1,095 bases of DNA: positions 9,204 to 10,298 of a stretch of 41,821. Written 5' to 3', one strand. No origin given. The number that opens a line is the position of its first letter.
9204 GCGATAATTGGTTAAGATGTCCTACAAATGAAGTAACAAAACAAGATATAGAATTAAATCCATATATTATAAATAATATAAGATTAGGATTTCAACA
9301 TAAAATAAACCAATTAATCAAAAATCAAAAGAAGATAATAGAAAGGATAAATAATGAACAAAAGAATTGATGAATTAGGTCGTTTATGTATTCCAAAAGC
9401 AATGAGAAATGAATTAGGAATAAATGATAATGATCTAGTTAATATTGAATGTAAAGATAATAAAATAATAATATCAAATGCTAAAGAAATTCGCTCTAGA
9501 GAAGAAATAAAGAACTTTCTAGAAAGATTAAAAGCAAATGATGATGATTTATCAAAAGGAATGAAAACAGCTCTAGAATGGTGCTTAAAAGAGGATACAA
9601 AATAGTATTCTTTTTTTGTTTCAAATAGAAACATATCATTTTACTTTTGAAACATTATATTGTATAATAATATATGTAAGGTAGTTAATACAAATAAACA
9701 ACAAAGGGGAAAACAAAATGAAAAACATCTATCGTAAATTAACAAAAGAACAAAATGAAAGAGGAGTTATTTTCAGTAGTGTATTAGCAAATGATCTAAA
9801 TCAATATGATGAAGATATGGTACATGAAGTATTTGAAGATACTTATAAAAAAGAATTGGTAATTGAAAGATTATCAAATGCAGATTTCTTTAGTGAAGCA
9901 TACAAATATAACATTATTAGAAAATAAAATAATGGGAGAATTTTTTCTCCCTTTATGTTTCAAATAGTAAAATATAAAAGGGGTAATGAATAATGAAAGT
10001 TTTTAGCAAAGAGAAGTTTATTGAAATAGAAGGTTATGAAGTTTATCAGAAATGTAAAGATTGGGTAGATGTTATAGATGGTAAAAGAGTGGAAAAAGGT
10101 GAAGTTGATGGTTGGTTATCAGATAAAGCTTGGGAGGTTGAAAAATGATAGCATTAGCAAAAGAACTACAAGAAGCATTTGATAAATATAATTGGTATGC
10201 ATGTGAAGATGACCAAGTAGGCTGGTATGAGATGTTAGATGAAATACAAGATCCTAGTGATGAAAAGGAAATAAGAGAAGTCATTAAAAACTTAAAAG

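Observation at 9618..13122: Conserved 36-bp bipartite operator (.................-N12-TTGAAAC) at three early-region sites, plus many half-site copies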

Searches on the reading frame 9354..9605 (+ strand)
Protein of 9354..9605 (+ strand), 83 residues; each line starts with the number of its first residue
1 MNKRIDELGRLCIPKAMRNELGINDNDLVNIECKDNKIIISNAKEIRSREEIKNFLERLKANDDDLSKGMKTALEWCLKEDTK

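Call 14: search_protein_families(library=pfam, proteins=[window:9354-9605:+], max_evalue=0.01)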
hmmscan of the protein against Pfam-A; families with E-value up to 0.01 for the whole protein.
window:9354-9605:+ (83 aa): 1 family
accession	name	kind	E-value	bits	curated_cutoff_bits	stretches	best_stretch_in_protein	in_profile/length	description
PF04014.23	MazE_antitoxin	-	5.2e-07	30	24.7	1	4-44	3-44/48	Antidote-toxin recognition MazE, bacterial antitoxin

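Call 15: search_protein_families(library=phrogs, proteins=[window:9354-9605:+], max_evalue=0.001)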
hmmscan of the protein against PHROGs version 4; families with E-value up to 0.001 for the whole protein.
window:9354-9605:+ (83 aa): 2 families
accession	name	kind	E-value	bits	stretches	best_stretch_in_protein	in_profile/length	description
phrog_4681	-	moron, auxiliary metabolic gene and host takeover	2.1e-09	38.2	1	3-44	8-49/87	antitoxin from a toxin-antitoxin system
phrog_4324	-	unknown function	0.0003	21.9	1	11-59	15-60/89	-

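Call 40: search_solved_structures(query=window:9354-9605:+, max_evalue=0.01)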
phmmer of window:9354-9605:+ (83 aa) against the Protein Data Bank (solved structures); distinct sequences matched with E-value up to 0.01: 6.
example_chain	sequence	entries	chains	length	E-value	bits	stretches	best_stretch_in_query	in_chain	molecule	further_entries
1z0r_A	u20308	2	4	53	2.4e-05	27.8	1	3-44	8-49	Transition state regulatory protein abrB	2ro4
2k1n_A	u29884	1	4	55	2.4e-05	27.8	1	3-44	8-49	AbrB family transcriptional regulator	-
1yfb_A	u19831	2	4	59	3.9e-05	27.1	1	3-43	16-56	Transition state regulatory protein abrB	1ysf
2glw_A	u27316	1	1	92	0.00061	23.3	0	3-31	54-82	92aa long hypothetical protein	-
2ro5_A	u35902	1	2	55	0.0019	21.8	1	3-42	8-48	Stage V sporulation protein T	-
2w1t_B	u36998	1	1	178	0.0075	19.8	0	3-46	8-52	STAGE V SPORULATION PROTEIN T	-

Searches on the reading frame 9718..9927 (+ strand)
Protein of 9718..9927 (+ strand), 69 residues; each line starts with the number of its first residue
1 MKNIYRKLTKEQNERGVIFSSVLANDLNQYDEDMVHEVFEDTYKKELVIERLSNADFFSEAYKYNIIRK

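Call 14: search_protein_families(library=pfam, proteins=[window:9718-9927:+], max_evalue=0.01)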
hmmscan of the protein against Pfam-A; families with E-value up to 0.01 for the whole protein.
window:9718-9927:+ (69 aa): 0 families

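Call 15: search_protein_families(library=phrogs, proteins=[window:9718-9927:+], max_evalue=0.001)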
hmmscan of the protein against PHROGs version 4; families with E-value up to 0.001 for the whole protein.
window:9718-9927:+ (69 aa): 0 families

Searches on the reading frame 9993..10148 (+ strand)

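Call 14: search_protein_families(library=pfam, proteins=[window:9993-10148:+], max_evalue=0.01)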
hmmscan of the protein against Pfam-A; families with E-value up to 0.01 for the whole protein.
window:9993-10148:+ (51 aa): 0 families

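Call 15: search_protein_families(library=phrogs, proteins=[window:9993-10148:+], max_evalue=0.001)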
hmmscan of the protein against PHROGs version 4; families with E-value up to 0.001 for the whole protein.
window:9993-10148:+ (51 aa): 1 family
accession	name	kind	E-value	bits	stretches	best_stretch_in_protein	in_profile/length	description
phrog_23712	-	unknown function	0.0006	21.4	1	4-42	11-52/73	-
